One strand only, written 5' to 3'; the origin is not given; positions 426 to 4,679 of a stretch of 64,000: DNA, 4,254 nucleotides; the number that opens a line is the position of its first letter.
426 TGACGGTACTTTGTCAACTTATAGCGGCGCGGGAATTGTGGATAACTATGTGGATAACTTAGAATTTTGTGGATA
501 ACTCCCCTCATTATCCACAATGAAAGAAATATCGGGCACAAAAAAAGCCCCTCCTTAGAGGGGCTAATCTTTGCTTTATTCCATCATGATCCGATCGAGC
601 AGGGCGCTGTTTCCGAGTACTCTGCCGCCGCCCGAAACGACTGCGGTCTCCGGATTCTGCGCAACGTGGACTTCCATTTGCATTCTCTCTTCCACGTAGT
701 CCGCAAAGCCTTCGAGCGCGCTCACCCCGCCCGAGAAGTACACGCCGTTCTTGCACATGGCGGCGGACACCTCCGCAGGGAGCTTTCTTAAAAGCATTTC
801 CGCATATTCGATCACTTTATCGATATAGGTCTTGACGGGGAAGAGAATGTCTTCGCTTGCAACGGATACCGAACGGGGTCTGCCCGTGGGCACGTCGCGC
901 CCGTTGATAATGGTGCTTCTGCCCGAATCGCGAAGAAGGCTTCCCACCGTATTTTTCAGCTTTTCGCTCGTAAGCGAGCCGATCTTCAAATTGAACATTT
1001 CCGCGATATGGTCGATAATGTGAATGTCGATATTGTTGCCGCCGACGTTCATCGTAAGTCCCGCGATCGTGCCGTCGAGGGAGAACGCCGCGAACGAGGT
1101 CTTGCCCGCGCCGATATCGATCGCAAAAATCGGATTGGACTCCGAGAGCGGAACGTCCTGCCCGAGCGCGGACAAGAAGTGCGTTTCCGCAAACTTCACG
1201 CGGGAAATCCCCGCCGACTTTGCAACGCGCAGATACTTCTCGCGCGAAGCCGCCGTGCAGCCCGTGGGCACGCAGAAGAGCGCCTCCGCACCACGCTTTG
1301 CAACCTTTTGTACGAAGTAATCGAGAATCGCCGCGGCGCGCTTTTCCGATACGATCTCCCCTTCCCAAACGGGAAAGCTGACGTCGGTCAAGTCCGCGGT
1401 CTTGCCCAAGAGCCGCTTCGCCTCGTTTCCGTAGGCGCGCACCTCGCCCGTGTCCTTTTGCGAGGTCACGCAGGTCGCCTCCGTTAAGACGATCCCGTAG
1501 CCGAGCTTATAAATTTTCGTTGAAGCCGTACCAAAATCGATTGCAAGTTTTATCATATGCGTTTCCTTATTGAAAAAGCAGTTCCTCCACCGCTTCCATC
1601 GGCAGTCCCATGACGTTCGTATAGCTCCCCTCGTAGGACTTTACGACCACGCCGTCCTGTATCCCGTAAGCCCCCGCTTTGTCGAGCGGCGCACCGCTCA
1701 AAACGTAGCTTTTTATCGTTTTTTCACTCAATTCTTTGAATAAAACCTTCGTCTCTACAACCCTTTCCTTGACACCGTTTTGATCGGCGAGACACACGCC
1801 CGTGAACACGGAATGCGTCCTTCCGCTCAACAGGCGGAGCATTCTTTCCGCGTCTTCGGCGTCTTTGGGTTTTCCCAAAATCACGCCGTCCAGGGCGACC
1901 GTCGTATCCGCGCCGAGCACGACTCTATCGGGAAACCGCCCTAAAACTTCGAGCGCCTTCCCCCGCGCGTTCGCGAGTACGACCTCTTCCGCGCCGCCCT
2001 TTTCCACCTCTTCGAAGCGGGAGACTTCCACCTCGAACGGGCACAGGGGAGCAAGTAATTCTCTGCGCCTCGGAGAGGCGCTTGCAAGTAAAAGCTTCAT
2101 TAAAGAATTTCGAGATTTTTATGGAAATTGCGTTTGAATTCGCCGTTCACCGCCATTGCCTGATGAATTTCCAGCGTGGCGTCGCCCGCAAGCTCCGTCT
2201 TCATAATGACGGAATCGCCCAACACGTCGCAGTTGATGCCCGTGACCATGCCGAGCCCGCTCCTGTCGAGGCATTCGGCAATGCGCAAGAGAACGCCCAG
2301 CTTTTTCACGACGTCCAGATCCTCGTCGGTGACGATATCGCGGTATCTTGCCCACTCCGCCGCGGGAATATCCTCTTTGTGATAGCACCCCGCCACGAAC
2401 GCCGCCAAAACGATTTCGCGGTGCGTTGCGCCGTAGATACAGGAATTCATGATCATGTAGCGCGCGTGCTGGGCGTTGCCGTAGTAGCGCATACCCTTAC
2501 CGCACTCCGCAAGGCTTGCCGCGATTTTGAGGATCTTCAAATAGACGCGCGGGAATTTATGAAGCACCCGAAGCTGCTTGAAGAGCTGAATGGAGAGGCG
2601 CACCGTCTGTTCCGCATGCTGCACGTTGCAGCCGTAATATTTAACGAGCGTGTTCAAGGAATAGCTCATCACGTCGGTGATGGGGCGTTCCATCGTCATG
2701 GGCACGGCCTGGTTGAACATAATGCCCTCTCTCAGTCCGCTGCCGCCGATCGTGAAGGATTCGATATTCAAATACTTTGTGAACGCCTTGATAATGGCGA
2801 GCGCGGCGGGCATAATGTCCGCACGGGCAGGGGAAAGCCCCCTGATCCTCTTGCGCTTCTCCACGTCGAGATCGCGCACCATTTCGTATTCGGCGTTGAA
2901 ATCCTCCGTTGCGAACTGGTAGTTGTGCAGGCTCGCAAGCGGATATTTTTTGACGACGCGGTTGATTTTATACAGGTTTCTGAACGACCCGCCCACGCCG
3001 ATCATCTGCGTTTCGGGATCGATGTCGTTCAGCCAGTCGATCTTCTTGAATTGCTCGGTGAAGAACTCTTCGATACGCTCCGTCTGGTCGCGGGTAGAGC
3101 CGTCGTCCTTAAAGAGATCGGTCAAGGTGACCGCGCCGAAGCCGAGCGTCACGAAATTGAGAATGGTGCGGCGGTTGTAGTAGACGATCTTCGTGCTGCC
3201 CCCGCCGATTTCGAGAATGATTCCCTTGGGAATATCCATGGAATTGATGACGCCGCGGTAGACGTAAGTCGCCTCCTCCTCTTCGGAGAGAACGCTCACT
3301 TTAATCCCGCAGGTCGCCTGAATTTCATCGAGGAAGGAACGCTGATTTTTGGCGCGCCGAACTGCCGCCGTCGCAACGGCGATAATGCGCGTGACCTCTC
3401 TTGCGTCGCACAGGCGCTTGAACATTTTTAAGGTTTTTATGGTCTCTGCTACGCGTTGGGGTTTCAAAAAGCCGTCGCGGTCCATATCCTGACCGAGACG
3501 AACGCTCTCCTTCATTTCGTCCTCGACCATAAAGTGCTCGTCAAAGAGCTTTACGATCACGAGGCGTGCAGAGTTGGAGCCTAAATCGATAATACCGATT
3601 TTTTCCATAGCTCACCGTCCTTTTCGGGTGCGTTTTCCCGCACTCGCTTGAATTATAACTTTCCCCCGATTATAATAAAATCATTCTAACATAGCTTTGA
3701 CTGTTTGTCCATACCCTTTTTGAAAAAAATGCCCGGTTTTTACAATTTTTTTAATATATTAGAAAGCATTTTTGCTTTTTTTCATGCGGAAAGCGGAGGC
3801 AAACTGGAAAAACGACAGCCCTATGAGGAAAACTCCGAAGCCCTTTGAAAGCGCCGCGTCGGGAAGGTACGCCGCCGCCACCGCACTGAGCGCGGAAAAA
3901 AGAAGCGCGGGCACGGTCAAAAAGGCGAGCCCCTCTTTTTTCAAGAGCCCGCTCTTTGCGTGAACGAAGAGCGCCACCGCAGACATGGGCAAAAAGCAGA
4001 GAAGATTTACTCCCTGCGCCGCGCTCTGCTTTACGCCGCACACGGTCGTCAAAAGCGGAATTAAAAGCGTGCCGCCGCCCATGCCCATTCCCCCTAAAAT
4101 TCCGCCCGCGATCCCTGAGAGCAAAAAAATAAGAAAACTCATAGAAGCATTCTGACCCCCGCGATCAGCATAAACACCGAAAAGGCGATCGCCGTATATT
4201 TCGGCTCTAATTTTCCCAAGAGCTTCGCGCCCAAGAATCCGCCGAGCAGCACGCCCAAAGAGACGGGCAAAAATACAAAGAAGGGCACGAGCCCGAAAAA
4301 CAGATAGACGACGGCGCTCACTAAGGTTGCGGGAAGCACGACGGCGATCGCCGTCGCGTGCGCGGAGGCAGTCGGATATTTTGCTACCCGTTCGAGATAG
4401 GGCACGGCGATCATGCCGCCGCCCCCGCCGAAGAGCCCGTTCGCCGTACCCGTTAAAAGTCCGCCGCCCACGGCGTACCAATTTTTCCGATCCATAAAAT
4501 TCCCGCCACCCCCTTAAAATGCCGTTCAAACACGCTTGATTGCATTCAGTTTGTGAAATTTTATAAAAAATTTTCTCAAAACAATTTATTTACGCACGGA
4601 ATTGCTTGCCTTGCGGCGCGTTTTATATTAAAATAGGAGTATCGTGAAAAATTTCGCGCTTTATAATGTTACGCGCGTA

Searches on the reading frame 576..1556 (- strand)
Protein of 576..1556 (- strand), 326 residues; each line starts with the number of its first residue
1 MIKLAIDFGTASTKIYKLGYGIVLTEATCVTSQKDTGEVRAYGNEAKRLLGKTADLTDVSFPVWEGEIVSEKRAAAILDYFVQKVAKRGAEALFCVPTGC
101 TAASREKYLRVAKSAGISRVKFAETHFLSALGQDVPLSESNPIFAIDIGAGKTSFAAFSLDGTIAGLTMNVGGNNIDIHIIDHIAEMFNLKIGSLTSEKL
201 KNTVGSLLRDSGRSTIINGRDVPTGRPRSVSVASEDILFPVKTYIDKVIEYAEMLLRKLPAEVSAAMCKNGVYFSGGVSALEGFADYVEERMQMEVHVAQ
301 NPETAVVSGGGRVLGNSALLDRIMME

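Call 10: search_protein_families(library=pfam, proteins=[window:576-1556:-], max_evalue=0.001)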
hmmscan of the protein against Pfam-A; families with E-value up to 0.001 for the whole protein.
window:576-1556:- (326 aa): 2 families
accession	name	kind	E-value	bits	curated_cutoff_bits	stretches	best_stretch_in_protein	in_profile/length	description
PF06723.19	MreB_Mbl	-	1.2e-69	235.1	27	1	3-317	3-322/327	MreB/Mbl protein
PF14450.12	FtsA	-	2.6e-08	34.7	31.8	1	145-307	2-125/127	Cell division protein FtsA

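Call 30: find_encoding_contigs(protein=window:576-1556:-, flank=10000, max_places=4)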
Protein window:576-1556:- (326 aa): 2 contigs read that carry it; 2 places shown.
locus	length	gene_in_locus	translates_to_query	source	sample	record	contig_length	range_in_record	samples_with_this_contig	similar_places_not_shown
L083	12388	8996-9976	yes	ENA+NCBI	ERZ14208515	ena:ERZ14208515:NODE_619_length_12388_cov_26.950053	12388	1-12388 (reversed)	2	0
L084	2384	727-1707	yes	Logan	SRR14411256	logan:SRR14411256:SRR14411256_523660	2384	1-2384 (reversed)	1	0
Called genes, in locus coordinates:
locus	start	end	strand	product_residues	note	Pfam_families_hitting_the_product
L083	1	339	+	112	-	?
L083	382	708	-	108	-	PF01638:HxlR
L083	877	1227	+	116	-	PF07883:Cupin_2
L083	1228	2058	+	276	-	-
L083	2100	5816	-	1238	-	-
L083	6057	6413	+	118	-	PF01925:TauE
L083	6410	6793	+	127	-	PF01925:TauE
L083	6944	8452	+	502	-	PF02541:Ppx-GppA, PF21447:Ppx-GppA_III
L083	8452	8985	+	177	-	PF02545:Maf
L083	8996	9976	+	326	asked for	PF06723:MreB_Mbl, PF14450:FtsA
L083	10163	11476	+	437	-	PF02040:ArsB, PF03600:CitMHS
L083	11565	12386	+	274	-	?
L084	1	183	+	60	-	?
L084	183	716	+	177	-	PF02545:Maf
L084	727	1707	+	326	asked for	PF06723:MreB_Mbl, PF14450:FtsA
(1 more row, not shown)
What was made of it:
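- Tried and rejected: The left contig ends after two genes (L083, call 30).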

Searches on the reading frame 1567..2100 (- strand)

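Call 10: search_protein_families(library=pfam, proteins=[window:1567-2100:-], max_evalue=0.001)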
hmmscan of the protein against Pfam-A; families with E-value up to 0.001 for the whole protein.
window:1567-2100:- (177 aa): 1 family
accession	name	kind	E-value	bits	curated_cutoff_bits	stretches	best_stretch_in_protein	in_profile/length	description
PF02545.19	Maf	-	1e-56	192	27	1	2-175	1-184/187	Maf-like protein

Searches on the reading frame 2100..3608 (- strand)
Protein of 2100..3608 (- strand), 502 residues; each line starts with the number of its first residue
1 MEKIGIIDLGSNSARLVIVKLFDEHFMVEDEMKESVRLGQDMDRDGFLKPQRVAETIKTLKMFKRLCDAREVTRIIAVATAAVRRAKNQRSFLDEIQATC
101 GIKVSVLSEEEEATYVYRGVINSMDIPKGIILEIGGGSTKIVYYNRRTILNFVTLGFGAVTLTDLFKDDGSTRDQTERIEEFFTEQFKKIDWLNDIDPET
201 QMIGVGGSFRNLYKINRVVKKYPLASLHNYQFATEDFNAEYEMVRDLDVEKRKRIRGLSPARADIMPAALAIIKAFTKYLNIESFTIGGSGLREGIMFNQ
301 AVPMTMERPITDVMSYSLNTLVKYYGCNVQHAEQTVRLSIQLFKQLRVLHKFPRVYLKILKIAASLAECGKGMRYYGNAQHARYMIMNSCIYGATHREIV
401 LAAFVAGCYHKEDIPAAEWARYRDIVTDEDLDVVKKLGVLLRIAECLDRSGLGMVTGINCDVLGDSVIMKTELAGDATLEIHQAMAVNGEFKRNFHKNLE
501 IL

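Call 10: search_protein_families(library=pfam, proteins=[window:2100-3608:-], max_evalue=0.001)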
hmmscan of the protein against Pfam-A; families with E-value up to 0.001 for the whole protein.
window:2100-3608:- (502 aa): 2 families
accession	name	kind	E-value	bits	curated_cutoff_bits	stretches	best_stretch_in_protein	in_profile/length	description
PF02541.22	Ppx-GppA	-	2.7e-53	181.7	27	1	18-300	2-281/285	Ppx/GppA phosphatase family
PF21447.3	Ppx-GppA_III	-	1.6e-11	44.8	27.3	1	317-460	5-145/177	Ppx/GppA phosphatase, domain III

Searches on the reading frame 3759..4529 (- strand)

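Call 10: search_protein_families(library=pfam, proteins=[window:3759-4529:-], max_evalue=0.001)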
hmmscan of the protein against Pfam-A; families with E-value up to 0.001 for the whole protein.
window:3759-4529:- (256 aa): 1 family
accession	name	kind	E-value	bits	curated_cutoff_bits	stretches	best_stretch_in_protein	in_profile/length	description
PF01925.25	TauE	-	3.1e-14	53.7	32.6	1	135-247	2-112/237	Sulfite exporter TauE/SafE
